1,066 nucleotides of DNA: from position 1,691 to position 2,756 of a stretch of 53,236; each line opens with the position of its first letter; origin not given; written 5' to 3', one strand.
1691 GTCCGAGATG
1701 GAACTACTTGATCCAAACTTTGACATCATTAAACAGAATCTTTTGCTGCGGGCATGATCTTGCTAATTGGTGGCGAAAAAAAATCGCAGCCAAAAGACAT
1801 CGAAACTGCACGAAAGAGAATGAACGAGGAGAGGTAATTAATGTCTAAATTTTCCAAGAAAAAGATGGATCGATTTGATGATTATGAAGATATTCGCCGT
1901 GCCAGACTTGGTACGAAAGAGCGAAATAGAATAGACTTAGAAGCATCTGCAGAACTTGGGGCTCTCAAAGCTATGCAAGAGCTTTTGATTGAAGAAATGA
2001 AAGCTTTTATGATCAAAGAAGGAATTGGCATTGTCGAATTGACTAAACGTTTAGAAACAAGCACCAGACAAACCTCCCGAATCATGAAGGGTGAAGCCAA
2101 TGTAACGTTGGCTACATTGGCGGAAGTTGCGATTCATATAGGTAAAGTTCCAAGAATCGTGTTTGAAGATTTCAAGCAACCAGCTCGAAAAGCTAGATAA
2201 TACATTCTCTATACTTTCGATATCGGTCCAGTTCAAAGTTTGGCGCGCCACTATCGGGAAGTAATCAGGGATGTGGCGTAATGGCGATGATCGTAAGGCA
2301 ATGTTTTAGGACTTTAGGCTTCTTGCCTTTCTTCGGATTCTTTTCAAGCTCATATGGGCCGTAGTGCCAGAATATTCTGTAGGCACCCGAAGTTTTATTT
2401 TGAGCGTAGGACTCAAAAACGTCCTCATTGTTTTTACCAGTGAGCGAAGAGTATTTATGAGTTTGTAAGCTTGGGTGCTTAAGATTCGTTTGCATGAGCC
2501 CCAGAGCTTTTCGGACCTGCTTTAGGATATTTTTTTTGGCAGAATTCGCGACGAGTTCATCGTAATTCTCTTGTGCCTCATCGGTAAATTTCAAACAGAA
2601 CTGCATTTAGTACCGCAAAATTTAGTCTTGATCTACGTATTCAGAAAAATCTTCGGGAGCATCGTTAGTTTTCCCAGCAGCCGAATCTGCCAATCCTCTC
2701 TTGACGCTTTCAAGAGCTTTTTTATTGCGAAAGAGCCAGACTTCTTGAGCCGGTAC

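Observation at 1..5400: Compact toxin-antitoxin island: seven TA-type modules in 5.4 kb, several visibly decaying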

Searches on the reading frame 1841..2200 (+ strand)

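Call 3: search_protein_families(library=pfam, max_evalue=0.1, proteins=[window:1841-2200:+])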
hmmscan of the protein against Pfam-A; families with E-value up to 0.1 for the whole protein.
window:1841-2200:+ (119 aa): 2 families
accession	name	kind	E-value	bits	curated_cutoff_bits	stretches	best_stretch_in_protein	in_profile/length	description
PF08667.16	BetR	-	0.014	15.9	21.6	1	51-109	12-70/148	BetR domain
PF13443.12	HTH_26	-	0.028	15.1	22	1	54-97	3-47/63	Cro/C1-type HTH DNA-binding domain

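Call 5: search_protein_families(library=ncbifam, max_evalue=0.1, proteins=[window:1841-2200:+])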
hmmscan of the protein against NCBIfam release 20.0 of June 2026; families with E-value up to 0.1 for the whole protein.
window:1841-2200:+ (119 aa): 2 families
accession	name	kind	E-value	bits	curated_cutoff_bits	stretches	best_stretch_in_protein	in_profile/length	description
TIGR02607.1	antidote_HigA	equivalog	0.034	14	47.7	1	55-97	14-56/81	HigA family addiction module antitoxin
NF011230.0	PRK14637.1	equivalog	0.045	13.4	159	0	53-106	15-66/152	ribosome maturation factor RimP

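Call 20: search_protein_families(library=padloc, max_evalue=0.1, proteins=[window:1841-2200:+])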
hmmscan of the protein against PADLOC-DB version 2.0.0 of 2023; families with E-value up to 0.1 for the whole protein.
window:1841-2200:+ (119 aa): 1 family
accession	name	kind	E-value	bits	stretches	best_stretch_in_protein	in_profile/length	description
PDLC04760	PDC-M64C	-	0.0018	16.6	1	49-100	27-78/93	-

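Call 57: search_protein_families(library=phrogs, max_evalue=0.01, proteins=[window:1841-2200:+])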
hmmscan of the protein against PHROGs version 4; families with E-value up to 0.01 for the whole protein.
window:1841-2200:+ (119 aa): 1 family
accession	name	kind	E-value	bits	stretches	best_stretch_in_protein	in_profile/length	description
phrog_1373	-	transcription regulation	5.2e-06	27.5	1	25-110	46-125/166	transcriptional regulator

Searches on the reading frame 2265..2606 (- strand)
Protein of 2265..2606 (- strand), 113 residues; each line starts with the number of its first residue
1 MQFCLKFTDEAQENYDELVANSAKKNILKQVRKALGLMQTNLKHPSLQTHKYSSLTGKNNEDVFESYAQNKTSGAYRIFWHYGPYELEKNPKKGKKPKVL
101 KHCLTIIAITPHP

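Call 3: search_protein_families(library=pfam, max_evalue=0.1, proteins=[window:2265-2606:-])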
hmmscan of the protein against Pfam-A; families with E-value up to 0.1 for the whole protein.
window:2265-2606:- (113 aa): 1 family
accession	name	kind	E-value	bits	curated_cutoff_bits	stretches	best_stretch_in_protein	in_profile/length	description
PF08717.15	CoV_NSP8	-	0.088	13.1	27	0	9-43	16-50/197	Coronavirus replicase NSP8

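Call 5: search_protein_families(library=ncbifam, max_evalue=0.1, proteins=[window:2265-2606:-])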
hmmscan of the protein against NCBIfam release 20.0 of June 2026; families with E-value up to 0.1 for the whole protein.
window:2265-2606:- (113 aa): 0 families

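Call 17: search_solved_structures(query=window:2265-2606:-, max_evalue=10, show_alignments=2)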
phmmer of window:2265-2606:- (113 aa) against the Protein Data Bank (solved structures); distinct sequences matched with E-value up to 10: 16.
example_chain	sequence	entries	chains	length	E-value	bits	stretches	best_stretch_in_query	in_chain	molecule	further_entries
7ywr_A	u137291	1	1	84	0.24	15.2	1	10-56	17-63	ORF1a polyprotein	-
12hg_A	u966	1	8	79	0.29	15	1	10-54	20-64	Non-structural protein 8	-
8wth_A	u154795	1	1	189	0.97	13.3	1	49-107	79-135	HD Cas3-type domain-containing protein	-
9ikz_B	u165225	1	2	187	1.2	13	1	10-56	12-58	Non-structural protein 8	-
6m5i_B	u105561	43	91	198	1.3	12.9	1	10-55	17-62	Non-structural protein 8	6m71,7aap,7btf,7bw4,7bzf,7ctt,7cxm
6xez_B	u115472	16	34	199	1.3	12.9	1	10-55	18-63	Non-structural protein 8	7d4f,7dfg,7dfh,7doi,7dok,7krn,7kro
9blf_B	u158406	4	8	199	1.3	12.9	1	10-55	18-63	Non-structural protein 8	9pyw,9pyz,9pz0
7c2k_B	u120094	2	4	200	1.3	12.9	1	10-56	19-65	Non-structural protein 8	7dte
6yyt_B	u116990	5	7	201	1.3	12.9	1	10-56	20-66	nsp8 | Non-structural protein 8 | SARS-CoV-2 nsp8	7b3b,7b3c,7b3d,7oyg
6nur_B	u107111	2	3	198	1.3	12.8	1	10-55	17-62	NSP8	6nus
6xqb_B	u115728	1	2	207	1.3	12.8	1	10-55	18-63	Non-structural protein 8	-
8xko_B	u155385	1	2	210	1.4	12.8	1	10-55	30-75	Non-structural protein 8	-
7ozu_B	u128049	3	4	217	1.5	12.7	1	10-55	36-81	Non-structural protein 8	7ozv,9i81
2ahm_E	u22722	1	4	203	1.5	12.7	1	10-55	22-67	Replicase polyprotein 1ab, heavy chain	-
24ew_B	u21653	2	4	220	1.5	12.7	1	10-55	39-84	Non-structural protein 8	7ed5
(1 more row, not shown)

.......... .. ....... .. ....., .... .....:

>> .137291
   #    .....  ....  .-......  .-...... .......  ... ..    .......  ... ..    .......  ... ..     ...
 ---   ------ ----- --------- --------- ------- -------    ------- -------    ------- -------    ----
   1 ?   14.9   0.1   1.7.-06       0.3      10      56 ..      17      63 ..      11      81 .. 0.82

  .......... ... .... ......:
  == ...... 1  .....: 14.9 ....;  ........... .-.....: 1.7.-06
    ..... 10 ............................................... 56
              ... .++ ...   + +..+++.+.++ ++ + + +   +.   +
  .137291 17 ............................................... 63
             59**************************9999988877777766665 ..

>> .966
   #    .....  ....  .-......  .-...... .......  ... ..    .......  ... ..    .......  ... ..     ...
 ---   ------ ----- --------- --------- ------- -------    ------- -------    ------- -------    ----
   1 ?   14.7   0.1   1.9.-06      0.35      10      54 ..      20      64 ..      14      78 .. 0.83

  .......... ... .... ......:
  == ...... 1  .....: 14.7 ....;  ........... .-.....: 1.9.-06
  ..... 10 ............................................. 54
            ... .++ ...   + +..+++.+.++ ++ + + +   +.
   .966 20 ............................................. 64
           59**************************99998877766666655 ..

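Call 20: search_protein_families(library=padloc, max_evalue=0.1, proteins=[window:2265-2606:-])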
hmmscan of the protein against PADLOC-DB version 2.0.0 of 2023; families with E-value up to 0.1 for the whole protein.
window:2265-2606:- (113 aa): 0 families

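Call 27: find_homologous_proteins(query=window:2265-2606:-, max_evalue=0.001)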
Query window:2265-2606:- (113 aa): 1167 proteins with E <= 0.001 among 1170 candidates; the best 120 are listed.
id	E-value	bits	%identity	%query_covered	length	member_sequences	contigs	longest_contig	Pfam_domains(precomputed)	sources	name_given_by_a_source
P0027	4.6e-71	254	100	100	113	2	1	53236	-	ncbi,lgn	-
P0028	1.3e-38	150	62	100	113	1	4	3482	-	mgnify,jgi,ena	mgnify:CR=1 FL=1|jgi:hypothetical protein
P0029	3.1e-30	123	58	100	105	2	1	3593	-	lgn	-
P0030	8.0e-30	121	61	100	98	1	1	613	-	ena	-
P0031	2.1e-29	120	58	100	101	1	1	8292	-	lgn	-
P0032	2.6e-29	120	58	100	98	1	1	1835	-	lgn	-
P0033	4.0e-29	119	58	100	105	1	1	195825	-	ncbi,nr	ncbi:MAG: hypothetical protein SFU85_02660 [Candidatus Methylacidiphilales bacterium]|nr:hypothetica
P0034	6.6e-29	119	56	100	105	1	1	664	-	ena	-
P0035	7.8e-29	118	55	99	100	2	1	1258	-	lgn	-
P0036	8.0e-29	118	55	100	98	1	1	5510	-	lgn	-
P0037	1.3e-28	118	57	100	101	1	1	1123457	-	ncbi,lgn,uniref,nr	ncbi:hypothetical protein [Parachlamydia sp. AcF125]|uniref:hypothetical protein n=1 Tax=Parachlamyd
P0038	1.5e-28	117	54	100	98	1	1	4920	-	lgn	-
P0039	1.6e-28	117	54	99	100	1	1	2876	-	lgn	-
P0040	1.7e-28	117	56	100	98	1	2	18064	-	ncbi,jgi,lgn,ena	jgi:hypothetical protein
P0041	2.5e-28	117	55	100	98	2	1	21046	-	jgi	jgi:hypothetical protein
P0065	4.1e-27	113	53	100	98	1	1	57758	-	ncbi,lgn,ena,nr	ncbi:MAG: hypothetical protein JNL11_03060 [Bdellovibrionaceae bacterium]|nr:hypothetical protein [P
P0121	5.6e-26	109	55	99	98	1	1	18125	-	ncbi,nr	ncbi:MAG: hypothetical protein HY843_05100 [Bdellovibrio sp.]|nr:hypothetical protein [Bdellovibrio 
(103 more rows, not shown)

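Call 28: find_encoding_contigs(protein=P0027, flank=10000, max_places=6)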
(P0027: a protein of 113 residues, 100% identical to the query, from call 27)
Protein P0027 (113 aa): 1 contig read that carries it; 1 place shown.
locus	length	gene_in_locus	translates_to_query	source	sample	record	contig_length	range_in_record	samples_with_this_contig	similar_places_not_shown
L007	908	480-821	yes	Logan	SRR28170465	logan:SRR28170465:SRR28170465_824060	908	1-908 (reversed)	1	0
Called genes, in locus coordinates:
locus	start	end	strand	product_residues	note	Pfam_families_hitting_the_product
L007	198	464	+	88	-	-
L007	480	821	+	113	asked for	-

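Call 31: search_solved_structures(query=A2, max_evalue=10, show_alignments=3)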
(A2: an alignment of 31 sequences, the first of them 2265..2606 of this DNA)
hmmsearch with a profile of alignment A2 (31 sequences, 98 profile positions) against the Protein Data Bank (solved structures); distinct sequences matched with E-value up to 10: 4.
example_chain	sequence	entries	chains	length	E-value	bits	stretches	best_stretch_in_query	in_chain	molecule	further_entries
9w3a_A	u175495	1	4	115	0.16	16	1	4-95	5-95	PfiT protein 1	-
1sei_A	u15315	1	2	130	0.28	15.3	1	67-93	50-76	RIBOSOMAL PROTEIN S8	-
7zcg_B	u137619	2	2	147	0.86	13.7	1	13-48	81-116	Charged multivesicular body protein 2a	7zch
8fkp_NN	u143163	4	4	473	1.6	12.8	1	6-63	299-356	Suppressor of SWI4 1 homolog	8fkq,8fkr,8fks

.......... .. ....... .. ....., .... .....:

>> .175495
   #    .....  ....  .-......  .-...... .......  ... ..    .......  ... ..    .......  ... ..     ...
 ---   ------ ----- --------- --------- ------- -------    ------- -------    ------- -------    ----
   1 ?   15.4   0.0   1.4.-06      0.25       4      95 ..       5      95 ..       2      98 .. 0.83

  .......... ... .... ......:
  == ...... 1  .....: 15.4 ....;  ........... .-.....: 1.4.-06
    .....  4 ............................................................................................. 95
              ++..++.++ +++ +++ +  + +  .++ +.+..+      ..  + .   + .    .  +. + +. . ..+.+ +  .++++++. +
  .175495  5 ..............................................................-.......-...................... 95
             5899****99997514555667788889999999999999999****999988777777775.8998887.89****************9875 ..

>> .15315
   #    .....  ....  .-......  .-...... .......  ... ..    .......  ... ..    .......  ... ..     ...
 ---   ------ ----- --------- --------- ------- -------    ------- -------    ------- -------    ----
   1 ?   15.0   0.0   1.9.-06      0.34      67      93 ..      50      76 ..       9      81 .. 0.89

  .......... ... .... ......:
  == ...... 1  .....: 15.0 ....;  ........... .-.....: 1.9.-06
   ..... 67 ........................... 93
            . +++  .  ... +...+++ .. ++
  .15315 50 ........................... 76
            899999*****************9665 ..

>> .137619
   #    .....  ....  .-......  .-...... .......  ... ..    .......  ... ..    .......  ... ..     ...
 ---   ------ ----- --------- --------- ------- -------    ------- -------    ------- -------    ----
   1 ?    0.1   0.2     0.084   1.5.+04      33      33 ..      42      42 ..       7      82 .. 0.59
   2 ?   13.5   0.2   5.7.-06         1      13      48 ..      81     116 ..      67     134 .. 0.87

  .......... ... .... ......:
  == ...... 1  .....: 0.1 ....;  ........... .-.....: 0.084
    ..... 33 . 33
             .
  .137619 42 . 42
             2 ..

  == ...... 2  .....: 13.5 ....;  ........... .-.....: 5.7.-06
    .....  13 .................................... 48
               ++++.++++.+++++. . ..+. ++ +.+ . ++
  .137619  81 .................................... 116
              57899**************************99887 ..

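Call 32: search_protein_families(library=pfam, max_evalue=1, alignment_id=A2)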
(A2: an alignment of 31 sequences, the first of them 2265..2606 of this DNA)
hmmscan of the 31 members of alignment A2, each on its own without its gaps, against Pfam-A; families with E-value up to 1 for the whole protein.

A. member 1, window:2265-2606:- (113 aa): 2 families
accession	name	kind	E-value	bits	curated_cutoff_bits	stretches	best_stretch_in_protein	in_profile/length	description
PF08717.15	CoV_NSP8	-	0.088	13.1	27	1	9-43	16-50/197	Coronavirus replicase NSP8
PF05016.21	ParE_toxin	-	0.19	12.8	23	0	5-47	1-48/89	ParE toxin of type II toxin-antitoxin system, parDE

B. families by the number of members that match (of 31 scanned): 14 families
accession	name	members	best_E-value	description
PF05016.21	ParE_toxin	7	0.0014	ParE toxin of type II toxin-antitoxin system, parDE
PF05973.20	Gp49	5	0.049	Phage derived protein Gp49-like (DUF891)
PF22726.1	NCAB2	2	0.12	NACHT C-terminal Alpha/Beta 2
PF20147.5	Crinkler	1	0.0084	Crinkler effector protein N-terminal domain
PF09449.16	DUF2020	1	0.039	Domain of unknown function (DUF2020)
PF01563.21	Alpha_E3_glycop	1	0.073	Alphavirus E3 glycoprotein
PF20404.3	DUF6694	1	0.073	Family of unknown function (DUF6694)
PF24425.1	Ig_GP210_15th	1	0.081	Nuclear pore complex protein GP210, Ig-like domain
PF08717.15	CoV_NSP8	1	0.088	Coronavirus replicase NSP8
PF20557.3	DnaT_2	1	0.098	Putative DnaT-like ssDNA binding protein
PF20371.4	DUF6666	1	0.18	Family of unknown function (DUF6666)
PF11662.13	DUF3263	1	0.2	Protein of unknown function (DUF3263)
PF09373.15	PMBR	1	0.24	Pseudomurein-binding repeat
PF04769.18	MATalpha_HMGbox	1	0.26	Mating-type protein MAT alpha 1 HMG-box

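Call 47: find_encoding_contigs(protein=P0065, flank=8000, max_places=3)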
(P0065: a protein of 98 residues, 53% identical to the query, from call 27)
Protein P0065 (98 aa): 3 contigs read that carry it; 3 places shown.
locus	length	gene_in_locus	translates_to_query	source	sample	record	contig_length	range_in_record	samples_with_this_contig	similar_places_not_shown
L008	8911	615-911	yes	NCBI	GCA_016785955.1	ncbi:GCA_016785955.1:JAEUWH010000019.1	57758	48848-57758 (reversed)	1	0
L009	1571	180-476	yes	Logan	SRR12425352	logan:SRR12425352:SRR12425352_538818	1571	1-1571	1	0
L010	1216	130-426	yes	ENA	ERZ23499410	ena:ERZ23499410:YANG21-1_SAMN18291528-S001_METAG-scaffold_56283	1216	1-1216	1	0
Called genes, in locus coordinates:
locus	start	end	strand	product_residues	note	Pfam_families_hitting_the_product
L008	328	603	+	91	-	-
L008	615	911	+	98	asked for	-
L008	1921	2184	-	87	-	PF13539:Peptidase_M15_4 (weak)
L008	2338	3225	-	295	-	PF00126:HTH_1, PF03466:LysR_substrate (faint)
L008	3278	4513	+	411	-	PF00067:p450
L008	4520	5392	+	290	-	-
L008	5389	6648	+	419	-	PF01494:FAD_binding_3 (faint), PF03486:HI0933_like (faint), PF13450:NAD_binding_8 (weak)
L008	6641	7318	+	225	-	PF13417:GST_N_3, PF10568:Tom37, PF13409:GST_N_2, PF17172:GST_N_4, PF17171:GST_C_6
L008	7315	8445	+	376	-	PF00355:Rieske, PF00848:Ring_hydroxyl_A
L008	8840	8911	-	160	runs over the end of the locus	-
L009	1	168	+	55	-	?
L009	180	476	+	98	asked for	-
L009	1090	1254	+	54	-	-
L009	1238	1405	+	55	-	-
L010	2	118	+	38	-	?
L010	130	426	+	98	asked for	-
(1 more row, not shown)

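Call 48: find_encoding_contigs(protein=P0121, flank=8000, max_places=3)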
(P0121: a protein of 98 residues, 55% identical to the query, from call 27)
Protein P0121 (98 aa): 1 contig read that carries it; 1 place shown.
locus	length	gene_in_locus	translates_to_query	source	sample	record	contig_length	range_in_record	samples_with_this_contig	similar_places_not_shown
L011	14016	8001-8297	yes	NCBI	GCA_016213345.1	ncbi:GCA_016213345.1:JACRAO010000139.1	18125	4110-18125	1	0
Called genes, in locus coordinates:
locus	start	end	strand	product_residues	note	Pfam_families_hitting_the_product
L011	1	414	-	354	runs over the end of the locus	PF02812:ELFV_dehydrog_N, PF00208:ELFV_dehydrog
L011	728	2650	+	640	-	-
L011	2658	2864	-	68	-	PF00313:CSD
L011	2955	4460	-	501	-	PF01546:Peptidase_M20, PF07687:M20_dimer (weak)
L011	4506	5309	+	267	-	PF08239:SH3_3 (weak)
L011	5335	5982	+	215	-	PF13512:TPR_18, PF13525:YfiO, PF13174:TPR_6 (faint), PF13428:TPR_14 (faint)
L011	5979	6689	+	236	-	PF13371:TPR_9 (faint), PF13428:TPR_14 (faint), PF13432:TPR_16 (faint), PF23914:TPR_CcmH_CycH (faint), PF07719:TPR_2 (faint), PF12895:ANAPC3 (weak), PF00515:TPR_1 (weak), PF14559:TPR_19 (weak), +3 more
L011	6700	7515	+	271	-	PF11967:RecO_N, PF02565:RecO_C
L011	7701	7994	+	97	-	-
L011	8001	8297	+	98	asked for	-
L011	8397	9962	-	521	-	PF01073:3Beta_HSD, PF01370:Epimerase, PF02719:Polysacc_synt_2 (weak), PF04321:RmlD_sub_bind, PF05368:NmrA (weak), PF16363:GDP_Man_Dehyd, PF00702:Hydrolase, PF13242:Hydrolase_like, +3 more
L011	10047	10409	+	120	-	-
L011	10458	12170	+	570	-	PF00664:ABC_membrane, PF02463:SMC_N (weak), PF00005:ABC_tran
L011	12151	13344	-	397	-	PF13439:Glyco_transf_4, PF00534:Glycos_transf_1, PF13692:Glyco_trans_1_4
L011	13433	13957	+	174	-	PF10531:SLBB (weak)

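Call 57: search_protein_families(library=phrogs, max_evalue=0.01, proteins=[window:2265-2606:-])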
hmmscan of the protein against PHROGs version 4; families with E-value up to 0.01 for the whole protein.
window:2265-2606:- (113 aa): 0 families

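Call 58: predict_structure(alignment_id=A2)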
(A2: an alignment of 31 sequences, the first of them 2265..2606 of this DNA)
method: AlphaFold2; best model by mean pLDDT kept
length: 113 residues; sequences in the alignment: 31
mean_pLDDT: 90.9   pTM: 0.81
mean pLDDT of the five models: 90.9, 90.9, 90.7, 89.9, 89.7
residues with pLDDT >= 90: 78; 70-90: 34; 50-70: 1; < 50: 0
segments of 3 or more residues with pLDDT < 50: none
pLDDT, mean of each block of 10 residues (from residue 1): 92 97 94 96 92 87 90 84 88 89 94 82
secondary structure, 60 per line:
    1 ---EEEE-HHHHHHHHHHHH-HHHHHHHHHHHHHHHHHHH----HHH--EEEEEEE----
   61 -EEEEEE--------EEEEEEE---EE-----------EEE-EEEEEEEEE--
elements in order: E4-7 H9-20 H22-40 E50-56 E62-67 E76-82 E99-101 E103-111

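Call 61: fold_search(model_id=the predicted structure, library=pdb)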
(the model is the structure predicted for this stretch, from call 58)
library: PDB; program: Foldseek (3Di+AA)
matches with E <= 10: 168; with E <= 0.001: 0
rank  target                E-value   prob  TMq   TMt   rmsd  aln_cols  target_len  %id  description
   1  6n90_B                2.3e-03  1.00  0.61  0.78   4.1       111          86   11  YoeB/ParE toxin from Agrobacterium tumefaciens (released 2019-11-06)
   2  2a6r_C                4.0e-03  1.00  0.57  0.75   5.5       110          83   12  Crystal structure of YoeB under PEG condition (released 2005-08-23)
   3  8yxv_E                5.1e-03  1.00  0.57  0.74   5.0       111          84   14  Toxin-antitoxin complex from Streptococcus pneumoniae (released 2025-04-09)
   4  7v5y_E                6.2e-03  1.00  0.56  0.71   5.4       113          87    9  Crystal structure of hexameric complex of Sa2YoeB-Sa2YefM toxin-antitoxin from Staphylococcus aureus (released 2021-12-15)
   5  7v6w_F                6.2e-03  1.00  0.55  0.69   5.5       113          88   10  Crystal structure of heterohexameric Sa2YoeB-Sa2YefM complex bound to 26bp-DNA (released 2021-12-15)
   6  1z8m_MODEL_1_A        7.5e-03  1.00  0.50  0.61   4.7       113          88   18  Solution structure of the conserved hypothtical protein HP0894 from Helicobacter pylori (released 2005-11-01)
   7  4lsy_A                8.5e-03  1.00  0.49  0.60   5.0       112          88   17  Crystal structure of copper-bound L66S mutant toxin from Helicobacter pylori (released 2014-02-05)
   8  9lew_B                9.0e-03  1.00  0.57  0.69   3.7       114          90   10  The crystal structure of DinJ-YafQ complex from Vibrio cholerae (released 2025-07-30)
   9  7v6w_E                9.6e-03  1.00  0.55  0.68   5.4       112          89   10  Crystal structure of heterohexameric Sa2YoeB-Sa2YefM complex bound to 26bp-DNA (released 2021-12-15)
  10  3oei_K                1.2e-02  1.00  0.57  0.74   5.2       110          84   10  Crystal structure of Mycobacterium tuberculosis RelJK (Rv3357-Rv3358-RelBE3) (released 2011-03-16)
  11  6l8e_E                2.8e-02  0.99  0.52  0.65   5.4       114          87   12  Crystal structure of heterohexameric YoeB-YefM complex bound to 26bp-DNA (released 2020-09-02)
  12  7bwf_A                2.9e-02  1.00  0.54  0.67   5.3       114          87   13  YoeB-YefM complex from Staphylococcus aureus (released 2020-05-20)
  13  4mmg_A                2.9e-02  0.99  0.49  0.58   4.9       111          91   10  crystal structure of YafQ mutant H87Q from E.coli (released 2014-06-25)
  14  9w3a_A                3.3e-02  0.94  0.44  0.44   7.1       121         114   12  Crystal structure of PfiAT toxin-antitoxin complex (released 2026-02-11)
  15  4mmj                  3.5e-02  0.99  0.48  0.57   5.3       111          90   11  crystal structure of YafQ from E.coli strain BL21(DE3) (released 2014-06-25)
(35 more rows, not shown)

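Call 90: list_cluster_members(proteins=[P0027, P0001, P0297])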
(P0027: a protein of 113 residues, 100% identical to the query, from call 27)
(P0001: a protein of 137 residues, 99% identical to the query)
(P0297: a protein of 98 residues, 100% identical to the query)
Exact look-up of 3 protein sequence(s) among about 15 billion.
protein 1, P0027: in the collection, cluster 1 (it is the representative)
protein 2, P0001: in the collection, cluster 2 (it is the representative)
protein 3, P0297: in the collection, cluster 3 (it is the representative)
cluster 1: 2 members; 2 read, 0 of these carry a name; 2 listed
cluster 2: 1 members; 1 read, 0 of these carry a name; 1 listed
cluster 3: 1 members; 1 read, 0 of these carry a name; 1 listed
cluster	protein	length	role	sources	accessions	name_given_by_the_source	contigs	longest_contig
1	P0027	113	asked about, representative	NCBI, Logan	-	-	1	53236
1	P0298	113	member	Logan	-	-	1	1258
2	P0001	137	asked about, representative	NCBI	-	-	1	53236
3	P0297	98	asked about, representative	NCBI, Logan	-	-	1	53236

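Call 91: find_encoding_contigs(protein=P0298, flank=10000, max_places=5)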
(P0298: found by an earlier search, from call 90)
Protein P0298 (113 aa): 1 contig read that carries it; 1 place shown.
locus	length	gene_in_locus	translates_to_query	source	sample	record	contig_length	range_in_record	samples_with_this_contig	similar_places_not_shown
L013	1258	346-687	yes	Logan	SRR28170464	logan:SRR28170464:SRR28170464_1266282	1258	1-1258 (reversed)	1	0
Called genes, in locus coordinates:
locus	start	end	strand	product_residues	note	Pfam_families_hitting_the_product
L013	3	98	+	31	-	?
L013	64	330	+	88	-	-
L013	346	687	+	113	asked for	-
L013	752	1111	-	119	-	-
